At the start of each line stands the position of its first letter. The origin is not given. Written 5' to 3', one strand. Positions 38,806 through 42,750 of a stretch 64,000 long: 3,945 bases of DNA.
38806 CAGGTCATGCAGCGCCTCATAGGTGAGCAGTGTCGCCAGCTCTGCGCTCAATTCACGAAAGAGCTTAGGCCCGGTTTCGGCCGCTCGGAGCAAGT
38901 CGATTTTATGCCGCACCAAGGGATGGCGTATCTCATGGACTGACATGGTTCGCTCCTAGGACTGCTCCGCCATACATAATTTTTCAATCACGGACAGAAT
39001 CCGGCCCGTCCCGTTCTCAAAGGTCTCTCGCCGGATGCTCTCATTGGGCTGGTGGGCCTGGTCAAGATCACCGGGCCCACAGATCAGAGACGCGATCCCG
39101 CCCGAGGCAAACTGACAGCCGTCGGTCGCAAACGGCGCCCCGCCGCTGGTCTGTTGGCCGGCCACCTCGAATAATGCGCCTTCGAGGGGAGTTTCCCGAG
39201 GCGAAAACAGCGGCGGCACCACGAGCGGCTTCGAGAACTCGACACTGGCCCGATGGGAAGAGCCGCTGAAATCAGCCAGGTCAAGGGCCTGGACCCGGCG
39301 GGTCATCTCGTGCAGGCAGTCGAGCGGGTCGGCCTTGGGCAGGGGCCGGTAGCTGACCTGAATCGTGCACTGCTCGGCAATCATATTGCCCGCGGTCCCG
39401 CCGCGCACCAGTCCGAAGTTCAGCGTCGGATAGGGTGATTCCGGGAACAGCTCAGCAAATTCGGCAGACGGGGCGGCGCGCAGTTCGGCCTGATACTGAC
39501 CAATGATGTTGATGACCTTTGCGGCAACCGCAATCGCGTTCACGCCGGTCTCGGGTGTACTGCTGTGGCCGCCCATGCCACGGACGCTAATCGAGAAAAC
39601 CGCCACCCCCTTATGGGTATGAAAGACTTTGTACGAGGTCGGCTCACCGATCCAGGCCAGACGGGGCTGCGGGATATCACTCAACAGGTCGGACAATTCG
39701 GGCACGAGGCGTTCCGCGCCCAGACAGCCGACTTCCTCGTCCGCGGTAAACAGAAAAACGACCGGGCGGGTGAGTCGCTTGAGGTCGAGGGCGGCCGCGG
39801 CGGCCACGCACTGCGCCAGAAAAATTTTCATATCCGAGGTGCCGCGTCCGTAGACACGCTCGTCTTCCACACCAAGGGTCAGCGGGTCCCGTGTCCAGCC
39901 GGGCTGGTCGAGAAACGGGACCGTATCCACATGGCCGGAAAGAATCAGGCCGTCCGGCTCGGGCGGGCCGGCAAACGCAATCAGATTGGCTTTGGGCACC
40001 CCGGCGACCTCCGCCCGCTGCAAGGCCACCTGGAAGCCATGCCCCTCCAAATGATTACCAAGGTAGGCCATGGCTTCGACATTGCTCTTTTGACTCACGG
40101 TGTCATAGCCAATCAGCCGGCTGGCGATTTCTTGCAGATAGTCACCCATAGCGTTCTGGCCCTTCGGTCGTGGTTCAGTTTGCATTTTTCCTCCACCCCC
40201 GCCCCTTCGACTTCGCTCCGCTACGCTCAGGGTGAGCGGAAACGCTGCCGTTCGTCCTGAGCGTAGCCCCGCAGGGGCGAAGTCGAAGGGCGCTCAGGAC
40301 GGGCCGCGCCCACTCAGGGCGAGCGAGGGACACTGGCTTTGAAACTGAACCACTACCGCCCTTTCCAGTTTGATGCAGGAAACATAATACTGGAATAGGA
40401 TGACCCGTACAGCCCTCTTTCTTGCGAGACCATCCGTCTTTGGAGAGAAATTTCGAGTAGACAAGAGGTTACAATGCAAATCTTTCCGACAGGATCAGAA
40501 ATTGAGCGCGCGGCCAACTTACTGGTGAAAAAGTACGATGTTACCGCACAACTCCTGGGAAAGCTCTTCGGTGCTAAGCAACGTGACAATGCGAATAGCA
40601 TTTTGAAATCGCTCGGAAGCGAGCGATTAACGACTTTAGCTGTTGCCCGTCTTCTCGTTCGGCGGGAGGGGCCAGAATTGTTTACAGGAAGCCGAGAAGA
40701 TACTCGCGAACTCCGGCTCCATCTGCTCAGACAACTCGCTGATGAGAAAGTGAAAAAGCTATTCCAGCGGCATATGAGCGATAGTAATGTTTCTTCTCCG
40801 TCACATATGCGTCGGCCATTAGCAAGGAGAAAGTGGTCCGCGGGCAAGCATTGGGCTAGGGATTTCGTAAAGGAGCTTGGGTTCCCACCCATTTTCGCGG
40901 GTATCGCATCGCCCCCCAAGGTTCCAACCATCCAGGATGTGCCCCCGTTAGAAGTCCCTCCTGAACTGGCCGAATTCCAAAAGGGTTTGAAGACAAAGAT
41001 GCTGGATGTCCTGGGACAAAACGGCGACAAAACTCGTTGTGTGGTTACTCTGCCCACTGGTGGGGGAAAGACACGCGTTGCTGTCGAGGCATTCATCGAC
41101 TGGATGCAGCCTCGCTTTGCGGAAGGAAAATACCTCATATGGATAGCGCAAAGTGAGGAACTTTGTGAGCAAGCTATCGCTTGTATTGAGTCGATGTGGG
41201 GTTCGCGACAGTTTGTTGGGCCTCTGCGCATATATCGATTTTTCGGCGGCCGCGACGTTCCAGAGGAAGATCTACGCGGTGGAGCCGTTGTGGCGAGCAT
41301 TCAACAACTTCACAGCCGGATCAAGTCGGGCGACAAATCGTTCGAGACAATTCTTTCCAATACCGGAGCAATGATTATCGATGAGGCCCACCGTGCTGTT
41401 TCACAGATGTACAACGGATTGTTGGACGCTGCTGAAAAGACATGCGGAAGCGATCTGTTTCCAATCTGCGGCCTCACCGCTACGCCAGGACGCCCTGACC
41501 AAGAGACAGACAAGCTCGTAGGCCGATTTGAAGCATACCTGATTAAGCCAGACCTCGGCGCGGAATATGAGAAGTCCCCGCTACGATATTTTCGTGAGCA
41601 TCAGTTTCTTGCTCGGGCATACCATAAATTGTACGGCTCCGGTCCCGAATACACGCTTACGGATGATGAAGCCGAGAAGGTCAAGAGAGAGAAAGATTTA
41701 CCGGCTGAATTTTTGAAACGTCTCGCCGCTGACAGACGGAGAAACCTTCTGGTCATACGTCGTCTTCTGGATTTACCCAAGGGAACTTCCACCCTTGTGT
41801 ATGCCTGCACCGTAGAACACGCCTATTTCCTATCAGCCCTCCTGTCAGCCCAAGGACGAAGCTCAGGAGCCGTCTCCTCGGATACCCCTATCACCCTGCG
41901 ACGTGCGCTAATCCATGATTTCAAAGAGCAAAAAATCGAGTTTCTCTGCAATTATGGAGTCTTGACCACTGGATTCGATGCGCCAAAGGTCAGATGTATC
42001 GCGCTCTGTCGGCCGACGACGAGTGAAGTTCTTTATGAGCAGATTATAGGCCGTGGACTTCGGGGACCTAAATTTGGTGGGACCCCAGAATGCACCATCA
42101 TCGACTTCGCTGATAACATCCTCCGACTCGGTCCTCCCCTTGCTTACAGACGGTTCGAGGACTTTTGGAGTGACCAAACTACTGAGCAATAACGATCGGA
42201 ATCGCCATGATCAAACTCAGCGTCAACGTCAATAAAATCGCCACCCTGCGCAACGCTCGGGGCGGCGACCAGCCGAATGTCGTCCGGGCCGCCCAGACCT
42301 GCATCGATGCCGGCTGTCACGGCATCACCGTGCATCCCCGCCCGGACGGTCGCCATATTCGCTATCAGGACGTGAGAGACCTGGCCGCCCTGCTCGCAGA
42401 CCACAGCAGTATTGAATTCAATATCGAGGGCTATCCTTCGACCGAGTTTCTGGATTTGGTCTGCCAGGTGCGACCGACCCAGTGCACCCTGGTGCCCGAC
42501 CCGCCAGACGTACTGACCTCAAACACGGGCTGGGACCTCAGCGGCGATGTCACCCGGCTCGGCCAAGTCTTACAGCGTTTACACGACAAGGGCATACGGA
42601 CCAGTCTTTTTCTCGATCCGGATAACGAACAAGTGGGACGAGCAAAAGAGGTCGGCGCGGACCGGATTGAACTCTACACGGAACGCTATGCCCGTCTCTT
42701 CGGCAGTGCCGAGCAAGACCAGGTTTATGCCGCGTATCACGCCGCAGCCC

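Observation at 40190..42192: Low-GC standalone SF2/DEAH helicase with unknown N-terminal domain: candidate single-gene defence module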

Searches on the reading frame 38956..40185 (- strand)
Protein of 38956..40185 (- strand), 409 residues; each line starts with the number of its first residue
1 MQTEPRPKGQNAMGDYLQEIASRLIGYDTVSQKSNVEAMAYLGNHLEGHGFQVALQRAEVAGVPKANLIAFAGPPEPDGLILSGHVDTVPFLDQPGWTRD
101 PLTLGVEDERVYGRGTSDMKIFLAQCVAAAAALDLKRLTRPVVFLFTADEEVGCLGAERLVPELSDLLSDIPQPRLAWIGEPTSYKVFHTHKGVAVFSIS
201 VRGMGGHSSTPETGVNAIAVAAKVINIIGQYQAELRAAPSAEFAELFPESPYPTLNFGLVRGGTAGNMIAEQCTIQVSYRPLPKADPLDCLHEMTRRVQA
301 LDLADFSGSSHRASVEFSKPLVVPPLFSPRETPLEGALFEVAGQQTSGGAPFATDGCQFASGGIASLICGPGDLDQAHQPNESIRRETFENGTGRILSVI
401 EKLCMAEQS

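Call 39: find_related_loci(query=window:38956-40185:-, collection=metagenome_contigs, flank=7000)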
Query window:38956-40185:- (409 aa) in metagenome_contigs; peptide patterns used: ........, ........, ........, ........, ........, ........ (x = any residue, [..] = any of these).
78 stretches matched a pattern; 7 encode a relative of the query (tblastn E <= 1e-3); 7 distinct loci.
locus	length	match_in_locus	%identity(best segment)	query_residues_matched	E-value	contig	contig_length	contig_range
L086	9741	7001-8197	81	10-408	0e+0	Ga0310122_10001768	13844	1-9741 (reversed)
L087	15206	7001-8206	91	8-409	0e+0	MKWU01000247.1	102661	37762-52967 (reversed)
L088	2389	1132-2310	56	12-404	3e-165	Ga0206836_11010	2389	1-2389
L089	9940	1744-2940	58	11-409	6e-152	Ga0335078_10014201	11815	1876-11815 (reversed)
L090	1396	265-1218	56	87-404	2e-136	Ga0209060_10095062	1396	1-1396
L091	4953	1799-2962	41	17-404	2e-97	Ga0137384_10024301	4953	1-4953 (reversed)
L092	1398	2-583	53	211-404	4e-74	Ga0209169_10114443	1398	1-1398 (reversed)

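Call 74: search_protein_families(library=pfam, proteins=[window:38956-40149:-], max_evalue=0.001)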
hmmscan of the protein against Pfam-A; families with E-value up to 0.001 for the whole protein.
window:38956-40149:- (397 aa): 3 families
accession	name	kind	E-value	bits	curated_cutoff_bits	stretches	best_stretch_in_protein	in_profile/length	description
PF01546.33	Peptidase_M20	-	6e-28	98.6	24.6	1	69-389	1-205/206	Peptidase family M20/M25/M40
PF07687.19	M20_dimer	-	2.4e-18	66.5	21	1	178-289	2-102/107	Peptidase dimerisation domain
PF04389.22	Peptidase_M28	-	9.2e-07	29.2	21.3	1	62-149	8-77/193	Peptidase family M28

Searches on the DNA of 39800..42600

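Call 67: search_rna_families(source=window, start=39800, end=42600, threshold=evalue, max_evalue=0.1)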
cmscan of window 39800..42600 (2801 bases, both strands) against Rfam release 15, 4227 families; matches with E-value up to 0.1: 0.
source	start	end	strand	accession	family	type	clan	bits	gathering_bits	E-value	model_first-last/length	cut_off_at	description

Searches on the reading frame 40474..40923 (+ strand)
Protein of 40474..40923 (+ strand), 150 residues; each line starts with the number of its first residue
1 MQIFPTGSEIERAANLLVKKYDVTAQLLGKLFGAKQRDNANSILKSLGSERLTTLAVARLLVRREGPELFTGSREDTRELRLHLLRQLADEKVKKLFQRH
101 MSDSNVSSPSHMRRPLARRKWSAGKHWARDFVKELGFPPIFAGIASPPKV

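Call 42: predict_structure(alignment_id=A3)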
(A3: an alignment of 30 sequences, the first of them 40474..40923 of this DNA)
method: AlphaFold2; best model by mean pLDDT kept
length: 150 residues; sequences in the alignment: 30
mean_pLDDT: 83.7   pTM: 0.77
mean pLDDT of the five models: 83.7, 83.1, 82.6, 81.8, 81.0
residues with pLDDT >= 90: 79; 70-90: 41; 50-70: 24; < 50: 6
segments of 3 or more residues with pLDDT < 50: 146-150
pLDDT, mean of each block of 10 residues (from residue 1): 82 95 88 63 55 85 89 89 96 94 83 93 89 94 62
secondary structure, 60 per line:
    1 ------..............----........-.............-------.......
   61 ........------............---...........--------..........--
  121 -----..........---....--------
elements in order: H7-20 H25-32 H34-46 H54-68 H75-86 H90-100 H109-118 H126-135 H139-142

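Call 43: search_protein_representatives(alignment_id=A3)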
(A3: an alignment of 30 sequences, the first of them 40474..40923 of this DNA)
Query: 30 sequences, 151 profile positions. Proteins with E-value up to 0.001 (for the whole library): 91; up to 1e-10: 38; up to 1e-30: 15. The best 91 are listed.
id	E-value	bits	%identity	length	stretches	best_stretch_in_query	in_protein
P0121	1.1e-60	220.1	-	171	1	1-150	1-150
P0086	5.7e-58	211.3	-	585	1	1-150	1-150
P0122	3.4e-56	205.5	-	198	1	1-149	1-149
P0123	7.9e-46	171.9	-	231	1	1-150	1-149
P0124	1.5e-42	161.2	-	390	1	1-149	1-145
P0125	2.7e-42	160.4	-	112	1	1-112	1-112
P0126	2.9e-42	160.3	-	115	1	1-110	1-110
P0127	5.3e-41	156.2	-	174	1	1-143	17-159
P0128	1.9e-40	154.4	-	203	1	1-146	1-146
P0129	2.9e-37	144.1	-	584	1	2-146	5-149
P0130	8.1e-37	142.6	-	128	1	1-126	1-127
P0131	1.4e-34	135.3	-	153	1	2-121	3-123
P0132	2.1e-34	134.8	-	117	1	1-114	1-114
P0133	9.2e-34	132.7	-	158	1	4-121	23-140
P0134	1.9e-31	125.2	-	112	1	1-111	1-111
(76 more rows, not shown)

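Call 57: fold_search(model_id=the predicted structure, library=viral)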
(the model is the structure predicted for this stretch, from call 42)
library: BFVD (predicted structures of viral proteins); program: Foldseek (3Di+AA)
matches with E <= 10: 40; with E <= 0.001: 0
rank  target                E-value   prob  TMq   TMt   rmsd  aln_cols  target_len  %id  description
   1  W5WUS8                1.6e+00  0.04  0.15  0.04  15.9       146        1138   14  Polyprotein (Fragment) [Tulip breaking virus]
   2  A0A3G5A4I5            2.6e+00  0.12  0.29  0.19  11.8       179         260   14  SAP domain-containing protein [Harvfovirus sp.]
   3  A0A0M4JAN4            4.0e+00  0.03  0.19  0.13  16.8       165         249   13  (no name in the UniProt tables at hand)
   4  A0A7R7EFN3            4.2e+00  0.06  0.19  0.24   9.0        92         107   14  (no name in the UniProt tables at hand)
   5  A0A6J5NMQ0            4.5e+00  0.02  0.18  0.06  15.8       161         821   14  site-specific DNA-methyltransferase (adenine-specific) [uncultured Caudovirales phage]
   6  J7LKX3                4.7e+00  0.06  0.21  0.06  11.9       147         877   11  Polyprotein (Fragment) [Cadicistrovirus]
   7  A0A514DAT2            4.7e+00  0.03  0.18  0.09  12.9       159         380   16  Uncharacterized protein [H4BulkLitter234 virus]
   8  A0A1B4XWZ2            4.7e+00  0.02  0.14  0.12  16.8       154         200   12  Uncharacterized protein [Tenacibaculum phage pT24]
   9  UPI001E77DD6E         4.9e+00  0.06  0.23  0.23  11.6       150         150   14  (no name look-up for this kind of identifier)
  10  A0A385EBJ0            5.4e+00  0.04  0.21  0.23  11.0       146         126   15  Uncharacterized protein [Caulobacter phage CcrPW]
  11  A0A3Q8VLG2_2          5.4e+00  0.02  0.14  0.04  15.9       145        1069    6  Polyprotein (Fragment) [Sugarcane mosaic virus]
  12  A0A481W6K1            5.4e+00  0.01  0.13  0.09  16.8       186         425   10  Glycoprotein H (Fragment) [Dasyurid herpesvirus 3]
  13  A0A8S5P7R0            6.3e+00  0.08  0.31  0.28   7.7       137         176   12  Repressor protein CI [Siphoviridae sp. ctTwu10]
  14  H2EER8                6.6e+00  0.02  0.16  0.10  14.8       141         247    6  Uncharacterized protein [Moumouvirus sp. 'Monve']
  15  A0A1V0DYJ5            7.0e+00  0.03  0.19  0.11  13.9       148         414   13  (no name in the UniProt tables at hand)
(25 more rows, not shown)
